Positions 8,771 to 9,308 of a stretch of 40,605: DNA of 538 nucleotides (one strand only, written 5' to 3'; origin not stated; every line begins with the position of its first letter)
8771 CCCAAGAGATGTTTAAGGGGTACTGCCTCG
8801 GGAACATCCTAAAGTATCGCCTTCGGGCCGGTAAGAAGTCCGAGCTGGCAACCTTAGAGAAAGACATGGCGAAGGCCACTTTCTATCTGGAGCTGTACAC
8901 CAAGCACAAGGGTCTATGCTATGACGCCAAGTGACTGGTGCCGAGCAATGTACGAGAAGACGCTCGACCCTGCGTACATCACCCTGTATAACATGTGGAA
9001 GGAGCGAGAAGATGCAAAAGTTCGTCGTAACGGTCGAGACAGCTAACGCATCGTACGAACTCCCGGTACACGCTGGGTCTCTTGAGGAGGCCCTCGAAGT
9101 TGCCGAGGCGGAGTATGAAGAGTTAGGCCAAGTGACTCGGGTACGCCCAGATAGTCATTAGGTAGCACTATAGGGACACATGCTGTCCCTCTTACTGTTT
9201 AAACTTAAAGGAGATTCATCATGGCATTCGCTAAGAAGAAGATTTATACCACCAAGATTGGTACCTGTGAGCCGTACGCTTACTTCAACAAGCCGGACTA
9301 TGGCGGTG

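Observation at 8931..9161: Gp2-like host RNAP inhibitor annotated only as the tail of a longer ORF; overlapping 1.8-like frame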

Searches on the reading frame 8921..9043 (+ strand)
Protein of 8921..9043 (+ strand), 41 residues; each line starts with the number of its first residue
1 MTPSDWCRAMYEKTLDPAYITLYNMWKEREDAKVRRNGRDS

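Call 3: search_protein_families(library=pfam, proteins=[window:8921-9043:+], max_evalue=1)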
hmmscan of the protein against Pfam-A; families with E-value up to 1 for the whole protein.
window:8921-9043:+ (41 aa): 0 families

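Call 4: search_protein_families(library=phrogs, proteins=[window:8921-9043:+], max_evalue=1)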
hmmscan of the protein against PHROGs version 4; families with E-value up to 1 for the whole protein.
window:8921-9043:+ (41 aa): 1 family
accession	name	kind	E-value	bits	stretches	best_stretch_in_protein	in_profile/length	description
phrog_1312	-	unknown function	2.4e-15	57.5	1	1-35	5-46/46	-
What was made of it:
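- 8921..9046 (+): Homologue of T7 gp1.8 (41 aa, function unknown). Its start overlaps the end of gene 1.7 by 14 nt. Its last 35 nt overlap gene 2 in another frame. phrog_1312 E 2.4e-15 (call 4).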

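Call 19: search_dna_similar(query=window:8921-9043:+, collection=phages, mode=protein, max_rows=60, rows=spread, max_evalue=10)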
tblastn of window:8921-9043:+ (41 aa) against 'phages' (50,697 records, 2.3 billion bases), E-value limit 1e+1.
Records with a match: 1150; places in all: 1151; records where one place covers at least 80% of the query: 449.
Best place of each record, by identity: >=99% 50; 95-99% 153; 90-95% 159; 80-90% 23; 60-80% 182; <60% 583.
By first word of the organism name: Klebsiella 578; Escherichia 270; Yersinia 76; Salmonella 74; Enterobacter 27; Kayfunavirus 17; Shigella 17; Citrobacter 11; Pectobacterium 9; Campylobacter 8; and 25 more.
By host as written in the record: Klebsiella pneumoniae 312; - 208; Escherichia coli 86; Yersinia pestis 38; Klebsiella pneumoniae 135080 29; Salmonella enterica subsp. enterica serovar Typhi 28; Klebsiella sp. 13; Escherichia coli rfaC 13; and 236 more.
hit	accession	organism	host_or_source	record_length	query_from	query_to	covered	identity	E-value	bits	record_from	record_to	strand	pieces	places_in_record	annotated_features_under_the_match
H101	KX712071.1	Klebsiella phage vB_KpnP_KpV766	Klebsiella pneumoniae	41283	1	41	100%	100.0%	4e-21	89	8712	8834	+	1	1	hypothetical protein (x2) | putative bacterial RNA polymerase inhibitor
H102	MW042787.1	Klebsiella phage 066013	Klebsiella pneumoniae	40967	1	41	100%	100.0%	4e-21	88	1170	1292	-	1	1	hypothetical protein (x2)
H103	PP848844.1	Klebsiella phage vB_Kpn1-P1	Klebsiella pneumoniae Kpn1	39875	1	41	100%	100.0%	4e-21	88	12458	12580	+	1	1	RNA polymerase inhibitor | nucleotide kinase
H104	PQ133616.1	Klebsiella phage P6760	Klebsiella pneumoniae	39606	1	41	100%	97.6%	8e-21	87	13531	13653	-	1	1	hypothetical protein (x2) | RNA polymerase inhibitor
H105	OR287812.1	Klebsiella phage PEA128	Klebsiella pneumoniae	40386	1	41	100%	97.6%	9e-21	87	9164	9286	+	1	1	RNA polymerase inhibitor | hypothetical protein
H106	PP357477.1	Klebsiella phage 175029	Klebsiella pneumoniae 135080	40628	1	41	100%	97.6%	2e-20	87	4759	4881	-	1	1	hypothetical protein (x2)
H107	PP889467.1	Klebsiella phage phi1_146017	Klebsiella pneumoniae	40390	1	41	100%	97.6%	6e-20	85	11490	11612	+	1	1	RNA polymerase inhibitor | nucleotide kinase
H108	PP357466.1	Klebsiella phage 175017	Klebsiella pneumoniae 135080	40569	1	41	100%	95.1%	5e-20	85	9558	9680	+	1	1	hypothetical protein (x2)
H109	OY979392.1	Klebsiella phage vB_Kpn_K16PH164C3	-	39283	1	41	100%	95.1%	7e-20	85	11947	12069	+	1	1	unknown function | RNA polymerase inhibitor | nucleotide kinase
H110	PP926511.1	Klebsiella phage PMBT70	Klebsiella pneumoniae L2-3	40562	1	41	100%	95.1%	2e-19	84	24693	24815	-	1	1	hypothetical protein (x2) | RNA polymerase inhibitor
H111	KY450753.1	Klebsiella phage SH-Kp 152234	Klebsiella pneumoniae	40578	1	41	100%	95.1%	3e-19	83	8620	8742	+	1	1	record has no annotation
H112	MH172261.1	Klebsiella phage KP32_isolate 192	Klebsiella pneumoniae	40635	1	41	100%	92.7%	2e-19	83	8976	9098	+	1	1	bacterial RNA polymerase inhibitor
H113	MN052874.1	Klebsiella phage KMI1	Klebsiella michiganensis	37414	1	41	100%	92.7%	4e-19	82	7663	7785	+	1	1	RNA polymerase inhibitor | hypothetical protein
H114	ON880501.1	Klebsiella phage vB_KpnP1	Klebsiella pneumoniae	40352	1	41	100%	92.7%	4e-19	82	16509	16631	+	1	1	hypothetical protein (x2) | nucleotide kinase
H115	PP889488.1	Klebsiella phage phi1_146039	Klebsiella pneumoniae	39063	1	41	100%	92.7%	4e-19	82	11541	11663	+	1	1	RNA polymerase inhibitor | nucleotide kinase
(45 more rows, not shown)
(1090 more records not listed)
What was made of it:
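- Protein-level conservation of residues 1-29 holds across distant T7-like phages at 40-79% identity (call 19).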

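Call 23: get_annotated_region(hit=H112, flank=500)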
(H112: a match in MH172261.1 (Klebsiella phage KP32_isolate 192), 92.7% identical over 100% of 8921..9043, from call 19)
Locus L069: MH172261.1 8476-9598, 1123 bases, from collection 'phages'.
description: Klebsiella phage KP32_isolate 192, complete genome.
organism: Klebsiella phage KP32_isolate 192 (NCBI taxid 2790304)
taxonomy: Viruses; Duplodnaviria; Heunggongvirae; Uroviricota; Caudoviricetes; Autographiviridae; Studiervirinae; Przondovirus; Przondovirus KP32i192
host: Klebsiella pneumoniae; source: natural isolate; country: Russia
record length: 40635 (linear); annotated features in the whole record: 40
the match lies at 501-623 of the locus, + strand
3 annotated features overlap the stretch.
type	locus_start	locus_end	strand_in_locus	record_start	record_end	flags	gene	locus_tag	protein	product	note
CDS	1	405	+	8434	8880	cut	-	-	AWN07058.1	hypothetical protein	-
CDS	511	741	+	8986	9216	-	-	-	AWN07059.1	bacterial RNA polymerase inhibitor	-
CDS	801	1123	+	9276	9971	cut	-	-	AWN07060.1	ssDNA-binding protein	-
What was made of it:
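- At least one public record (KP32 isolate 192) annotates the 76-aa form (call 23). KP32 isolate 192 annotates it (call 23).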

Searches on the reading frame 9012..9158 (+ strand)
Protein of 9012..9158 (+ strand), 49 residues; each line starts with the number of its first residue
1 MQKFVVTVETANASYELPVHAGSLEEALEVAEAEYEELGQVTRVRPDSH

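Call 3: search_protein_families(library=pfam, proteins=[window:9012-9158:+], max_evalue=1)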
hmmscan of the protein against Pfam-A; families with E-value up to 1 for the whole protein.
window:9012-9158:+ (49 aa): 1 family
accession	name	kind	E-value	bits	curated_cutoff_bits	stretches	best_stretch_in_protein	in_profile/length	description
PF16857.10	RNA_pol_inhib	-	4.7e-17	62.1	27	1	2-47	1-47/47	RNA polymerase inhibitor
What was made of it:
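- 9012..9161 (+): Gene 2: Gp2, inhibitor of host RNA polymerase, 49 aa, pI 4.4. PF16857 E 4.7e-17, 62.1 bits against a cutoff of 27 (call 3).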

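Call 4: search_protein_families(library=phrogs, proteins=[window:9012-9158:+], max_evalue=1)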
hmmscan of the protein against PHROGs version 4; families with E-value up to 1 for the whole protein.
window:9012-9158:+ (49 aa): 3 families
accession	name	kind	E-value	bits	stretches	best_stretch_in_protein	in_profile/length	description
phrog_1307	-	DNA, RNA and nucleotide metabolism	1.3e-21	77.3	1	1-48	28-76/82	RNA polymerase inhibitor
phrog_14649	-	unknown function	0.11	13.8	1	1-30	1-27/62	-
phrog_10677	-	unknown function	0.15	13.1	1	18-47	21-51/60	-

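Call 12: search_dna_similar(query=window:9012-9158:+, collection=phages, mode=protein, max_rows=60, rows=spread, max_evalue=0.001)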
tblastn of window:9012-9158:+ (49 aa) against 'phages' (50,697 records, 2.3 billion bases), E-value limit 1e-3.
Records with a match: 381; places in all: 381; records where one place covers at least 80% of the query: 381.
Best place of each record, by identity: >=99% 179; 95-99% 143; 90-95% 57; 80-90% 2.
By first word of the organism name: Klebsiella 367; Przondovirus 6; Escherichia 4; Raoultella 2; Klebseilla 1; Serratia 1.
By host as written in the record: Klebsiella pneumoniae 185; - 52; Klebsiella pneumoniae 135080 29; Klebsiella michiganensis 10; Klebsiella sp. 10; Klebsiella pneumoniae K80 6; Klebsiella pneumoniae kp1604 3; Klebsiella pneumoniae ATCC 43816 3; and 65 more.
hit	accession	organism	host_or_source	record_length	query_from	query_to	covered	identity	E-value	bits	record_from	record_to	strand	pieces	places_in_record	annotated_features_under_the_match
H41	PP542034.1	Klebsiella phage vB_KpnP_23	Klebsiella pneumoniae JNKPN23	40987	1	49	100%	100.0%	1e-13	67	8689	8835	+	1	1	RNA polymerase inhibitor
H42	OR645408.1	Klebsiella phage 515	Klebsiella pneumoniae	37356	1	49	100%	100.0%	1e-13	67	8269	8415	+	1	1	bacterial RNA polymerase inhibitor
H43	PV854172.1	Klebsiella phage RCIP0154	Klebsiella pneumoniae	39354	1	49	100%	100.0%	1e-13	67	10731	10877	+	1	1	hypothetical protein (x2)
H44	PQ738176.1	Klebsiella phage PCCM_KpP253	Klebsiella pneumoniae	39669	1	49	100%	100.0%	1e-13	67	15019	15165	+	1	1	hypothetical protein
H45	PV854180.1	Klebsiella phage RCIP0229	Klebsiella pneumoniae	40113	1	49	100%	100.0%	1e-13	67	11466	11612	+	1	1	hypothetical protein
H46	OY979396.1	Klebsiella phage vB_Kpn_K42PH8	-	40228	1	49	100%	100.0%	1e-13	67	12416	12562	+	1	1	RNA polymerase inhibitor | unknown function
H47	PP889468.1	Klebsiella phage phi1_146018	Klebsiella pneumoniae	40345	1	49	100%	100.0%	1e-13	67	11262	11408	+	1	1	RNA polymerase inhibitor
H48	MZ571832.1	Klebsiella phage vB_KpnP-VAC71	Klebsiella pneumoniae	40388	1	49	100%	100.0%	1e-13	67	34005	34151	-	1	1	RNA polymerase inhibitor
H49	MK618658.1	Klebsiella phage Pharr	Klebsiella pneumoniae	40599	1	49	100%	100.0%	1e-13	67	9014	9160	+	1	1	host RNA polymerase inhibitor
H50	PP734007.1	Klebsiella phage vB_KpnP_PRA1340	Klebsiella sp. B21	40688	1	49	100%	100.0%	1e-13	67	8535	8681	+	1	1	RNA polymerase inhibitor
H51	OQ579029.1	Klebsiella phage Saitama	Klebsiella quasipneumoniae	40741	1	49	100%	100.0%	1e-13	67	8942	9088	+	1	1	RNA polymerase inhibitor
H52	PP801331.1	Klebsiella phage phiTH1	Klebsiella pneumoniae TH1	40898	1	49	100%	100.0%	1e-13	67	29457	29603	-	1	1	RNA polymerase inhibitor | hypothetical protein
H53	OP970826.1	Klebsiella phage Kp_GWPA139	Klebsiella pneumoniae KP 7450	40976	1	49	100%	100.0%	1e-13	67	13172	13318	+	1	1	bacterial RNA polymerase inhibitor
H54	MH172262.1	Klebsiella phage KP32_isolate 194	Klebsiella pneumoniae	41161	1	49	100%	100.0%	1e-13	67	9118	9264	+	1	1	hypothetical protein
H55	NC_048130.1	Klebsiella phage KN4-1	Klebsiella sp.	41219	1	49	100%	100.0%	1e-13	67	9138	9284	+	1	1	none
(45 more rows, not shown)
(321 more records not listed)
